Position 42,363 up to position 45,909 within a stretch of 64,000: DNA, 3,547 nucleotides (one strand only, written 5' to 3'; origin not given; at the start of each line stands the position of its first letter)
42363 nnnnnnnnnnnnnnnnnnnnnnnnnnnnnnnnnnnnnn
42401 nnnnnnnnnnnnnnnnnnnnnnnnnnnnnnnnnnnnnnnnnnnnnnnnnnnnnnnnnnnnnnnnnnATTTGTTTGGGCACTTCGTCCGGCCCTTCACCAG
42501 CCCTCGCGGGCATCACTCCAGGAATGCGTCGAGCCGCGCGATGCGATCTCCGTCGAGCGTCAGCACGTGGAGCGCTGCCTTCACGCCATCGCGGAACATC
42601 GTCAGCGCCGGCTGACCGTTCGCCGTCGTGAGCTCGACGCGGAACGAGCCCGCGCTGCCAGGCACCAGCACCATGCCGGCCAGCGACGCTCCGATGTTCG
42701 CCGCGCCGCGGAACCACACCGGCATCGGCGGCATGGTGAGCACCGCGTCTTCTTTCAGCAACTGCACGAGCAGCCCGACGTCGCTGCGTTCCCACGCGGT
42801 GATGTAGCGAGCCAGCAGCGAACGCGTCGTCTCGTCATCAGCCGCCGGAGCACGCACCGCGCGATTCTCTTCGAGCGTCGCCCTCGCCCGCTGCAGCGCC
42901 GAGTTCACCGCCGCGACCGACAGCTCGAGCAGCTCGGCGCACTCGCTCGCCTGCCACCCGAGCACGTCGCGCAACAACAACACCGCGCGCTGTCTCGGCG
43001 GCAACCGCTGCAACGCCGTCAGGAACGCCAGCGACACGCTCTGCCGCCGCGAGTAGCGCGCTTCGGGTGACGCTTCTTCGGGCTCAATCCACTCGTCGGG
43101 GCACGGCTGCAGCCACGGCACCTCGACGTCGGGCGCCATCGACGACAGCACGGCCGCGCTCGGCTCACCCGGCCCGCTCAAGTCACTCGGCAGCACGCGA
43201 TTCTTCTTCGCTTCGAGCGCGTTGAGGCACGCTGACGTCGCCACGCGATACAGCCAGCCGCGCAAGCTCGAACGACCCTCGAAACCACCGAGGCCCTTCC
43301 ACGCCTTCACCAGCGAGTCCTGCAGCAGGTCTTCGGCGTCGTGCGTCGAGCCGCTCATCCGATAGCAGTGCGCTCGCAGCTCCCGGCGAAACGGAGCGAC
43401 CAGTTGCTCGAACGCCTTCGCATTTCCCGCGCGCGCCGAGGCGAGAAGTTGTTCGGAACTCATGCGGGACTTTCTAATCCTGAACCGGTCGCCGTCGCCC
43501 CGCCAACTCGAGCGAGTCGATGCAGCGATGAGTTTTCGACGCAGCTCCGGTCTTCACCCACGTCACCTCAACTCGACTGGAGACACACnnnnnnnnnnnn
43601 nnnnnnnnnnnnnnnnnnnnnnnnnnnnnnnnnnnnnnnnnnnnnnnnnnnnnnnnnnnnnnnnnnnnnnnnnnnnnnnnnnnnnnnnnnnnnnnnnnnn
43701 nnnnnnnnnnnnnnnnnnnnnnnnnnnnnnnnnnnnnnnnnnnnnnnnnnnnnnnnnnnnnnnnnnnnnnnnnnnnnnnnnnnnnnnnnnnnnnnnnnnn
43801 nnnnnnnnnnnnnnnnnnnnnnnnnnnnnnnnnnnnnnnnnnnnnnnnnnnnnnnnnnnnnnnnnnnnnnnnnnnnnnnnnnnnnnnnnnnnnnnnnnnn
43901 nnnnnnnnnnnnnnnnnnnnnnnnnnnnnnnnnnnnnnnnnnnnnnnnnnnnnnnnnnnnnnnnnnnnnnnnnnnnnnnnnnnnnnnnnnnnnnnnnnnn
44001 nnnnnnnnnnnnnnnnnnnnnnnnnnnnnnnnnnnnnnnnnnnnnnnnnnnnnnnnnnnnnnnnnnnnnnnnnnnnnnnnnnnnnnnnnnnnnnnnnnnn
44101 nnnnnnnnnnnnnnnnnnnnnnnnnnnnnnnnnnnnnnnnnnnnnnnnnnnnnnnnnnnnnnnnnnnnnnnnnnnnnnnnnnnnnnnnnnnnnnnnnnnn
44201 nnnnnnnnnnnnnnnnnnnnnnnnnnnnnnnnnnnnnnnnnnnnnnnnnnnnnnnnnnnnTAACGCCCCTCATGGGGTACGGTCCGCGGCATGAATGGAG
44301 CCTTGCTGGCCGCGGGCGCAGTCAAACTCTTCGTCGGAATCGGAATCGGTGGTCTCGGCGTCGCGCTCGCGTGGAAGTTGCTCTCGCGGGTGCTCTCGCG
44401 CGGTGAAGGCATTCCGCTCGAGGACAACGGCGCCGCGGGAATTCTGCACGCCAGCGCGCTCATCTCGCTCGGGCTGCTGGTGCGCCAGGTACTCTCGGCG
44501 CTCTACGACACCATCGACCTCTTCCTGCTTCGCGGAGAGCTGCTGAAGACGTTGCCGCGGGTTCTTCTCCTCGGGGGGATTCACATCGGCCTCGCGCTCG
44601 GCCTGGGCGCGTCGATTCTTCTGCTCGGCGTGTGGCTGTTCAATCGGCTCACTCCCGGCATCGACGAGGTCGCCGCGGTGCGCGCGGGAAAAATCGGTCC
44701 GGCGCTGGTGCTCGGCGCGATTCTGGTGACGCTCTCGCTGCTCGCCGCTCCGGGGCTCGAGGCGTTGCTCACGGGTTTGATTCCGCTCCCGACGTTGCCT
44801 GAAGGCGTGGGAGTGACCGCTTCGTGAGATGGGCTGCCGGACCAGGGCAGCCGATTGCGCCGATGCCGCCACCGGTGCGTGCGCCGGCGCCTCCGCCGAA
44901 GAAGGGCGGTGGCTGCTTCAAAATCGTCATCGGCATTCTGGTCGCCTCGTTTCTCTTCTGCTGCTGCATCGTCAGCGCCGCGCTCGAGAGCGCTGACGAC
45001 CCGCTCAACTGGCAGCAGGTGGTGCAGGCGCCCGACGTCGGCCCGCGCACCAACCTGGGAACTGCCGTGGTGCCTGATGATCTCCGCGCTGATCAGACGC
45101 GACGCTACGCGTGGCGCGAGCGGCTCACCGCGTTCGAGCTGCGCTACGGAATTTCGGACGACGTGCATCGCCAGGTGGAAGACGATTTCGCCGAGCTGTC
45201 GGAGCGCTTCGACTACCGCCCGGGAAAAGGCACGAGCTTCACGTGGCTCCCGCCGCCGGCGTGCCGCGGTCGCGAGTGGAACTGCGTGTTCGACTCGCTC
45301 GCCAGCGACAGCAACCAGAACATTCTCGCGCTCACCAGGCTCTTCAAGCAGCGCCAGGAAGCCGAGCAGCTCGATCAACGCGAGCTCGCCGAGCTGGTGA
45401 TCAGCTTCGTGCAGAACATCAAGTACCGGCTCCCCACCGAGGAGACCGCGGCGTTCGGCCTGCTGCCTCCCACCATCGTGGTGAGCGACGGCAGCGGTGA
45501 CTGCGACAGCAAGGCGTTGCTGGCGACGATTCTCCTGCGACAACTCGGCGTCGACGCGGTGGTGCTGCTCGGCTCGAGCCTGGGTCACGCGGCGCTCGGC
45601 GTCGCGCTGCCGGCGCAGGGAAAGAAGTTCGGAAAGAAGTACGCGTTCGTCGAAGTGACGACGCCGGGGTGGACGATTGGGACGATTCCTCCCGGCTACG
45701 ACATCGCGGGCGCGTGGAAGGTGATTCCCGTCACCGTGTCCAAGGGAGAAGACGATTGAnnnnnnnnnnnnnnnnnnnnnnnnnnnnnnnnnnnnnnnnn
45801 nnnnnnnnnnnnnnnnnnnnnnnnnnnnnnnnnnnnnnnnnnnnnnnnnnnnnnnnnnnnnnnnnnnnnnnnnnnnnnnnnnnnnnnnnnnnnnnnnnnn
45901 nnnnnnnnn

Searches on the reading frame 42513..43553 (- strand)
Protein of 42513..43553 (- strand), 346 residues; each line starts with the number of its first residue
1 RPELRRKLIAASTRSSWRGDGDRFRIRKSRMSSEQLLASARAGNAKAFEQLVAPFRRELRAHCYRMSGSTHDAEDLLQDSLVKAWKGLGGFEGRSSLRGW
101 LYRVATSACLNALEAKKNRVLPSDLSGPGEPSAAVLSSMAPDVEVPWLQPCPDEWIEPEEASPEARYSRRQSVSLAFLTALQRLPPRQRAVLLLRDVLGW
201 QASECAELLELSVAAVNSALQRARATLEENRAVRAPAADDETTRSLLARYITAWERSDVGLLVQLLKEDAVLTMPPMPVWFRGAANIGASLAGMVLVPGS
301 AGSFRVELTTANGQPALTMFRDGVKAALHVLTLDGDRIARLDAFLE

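Call 85: search_protein_families(library=pfam, proteins=[window:42513-43553:-], max_evalue=0.0001)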
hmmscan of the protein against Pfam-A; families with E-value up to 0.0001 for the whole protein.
window:42513-43553:- (346 aa): 5 families
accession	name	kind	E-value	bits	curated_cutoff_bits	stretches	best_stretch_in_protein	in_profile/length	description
PF08281.18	Sigma70_r4_2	-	3.5e-17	62.2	25.7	1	175-227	2-54/54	Sigma-70, region 4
PF04542.20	Sigma70_r2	-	3e-16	59.4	24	1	51-117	1-69/71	Sigma-70 region 2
PF12680.13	SnoaL_2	-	2.1e-06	28.7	27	1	248-321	2-72/102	SnoaL-like domain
PF07638.17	Sigma70_ECF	-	5.2e-06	26.9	21.1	0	178-230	130-182/185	ECF sigma factor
PF04545.22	Sigma70_r4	-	7.8e-06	25.8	24.1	1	180-227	1-48/50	Sigma-70, region 4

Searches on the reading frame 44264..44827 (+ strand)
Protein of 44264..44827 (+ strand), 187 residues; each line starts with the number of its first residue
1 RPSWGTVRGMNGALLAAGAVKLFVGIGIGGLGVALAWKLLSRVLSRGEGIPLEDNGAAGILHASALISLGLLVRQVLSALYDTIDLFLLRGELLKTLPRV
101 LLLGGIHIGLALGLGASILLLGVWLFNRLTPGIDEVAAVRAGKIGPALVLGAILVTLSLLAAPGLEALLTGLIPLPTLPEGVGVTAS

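Call 85: search_protein_families(library=pfam, proteins=[window:44264-44827:+], max_evalue=0.0001)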
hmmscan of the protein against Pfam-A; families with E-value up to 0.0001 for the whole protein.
window:44264-44827:+ (187 aa): 1 family
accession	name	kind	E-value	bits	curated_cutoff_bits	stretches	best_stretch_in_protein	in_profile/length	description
PF03994.20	DUF350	-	8.3e-09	36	26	1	20-162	11-130/133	Domain of Unknown Function (DUF350)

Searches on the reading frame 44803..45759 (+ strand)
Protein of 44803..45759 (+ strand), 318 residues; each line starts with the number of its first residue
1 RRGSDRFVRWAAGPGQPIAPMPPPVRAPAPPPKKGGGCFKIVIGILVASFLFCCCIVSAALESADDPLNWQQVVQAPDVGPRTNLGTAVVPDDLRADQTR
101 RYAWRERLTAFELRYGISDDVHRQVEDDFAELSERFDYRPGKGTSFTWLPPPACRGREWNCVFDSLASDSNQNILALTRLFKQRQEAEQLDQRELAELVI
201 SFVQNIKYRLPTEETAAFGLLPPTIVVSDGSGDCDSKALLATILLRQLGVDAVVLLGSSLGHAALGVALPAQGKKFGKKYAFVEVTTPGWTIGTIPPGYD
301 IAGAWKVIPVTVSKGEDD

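Call 85: search_protein_families(library=pfam, proteins=[window:44803-45759:+], max_evalue=0.0001)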
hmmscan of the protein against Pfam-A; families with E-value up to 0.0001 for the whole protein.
window:44803-45759:+ (318 aa): 1 family
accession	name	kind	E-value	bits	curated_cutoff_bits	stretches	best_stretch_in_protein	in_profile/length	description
PF01841.26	Transglut_core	-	4.1e-05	24.2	23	1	184-286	6-97/108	Transglutaminase-like superfamily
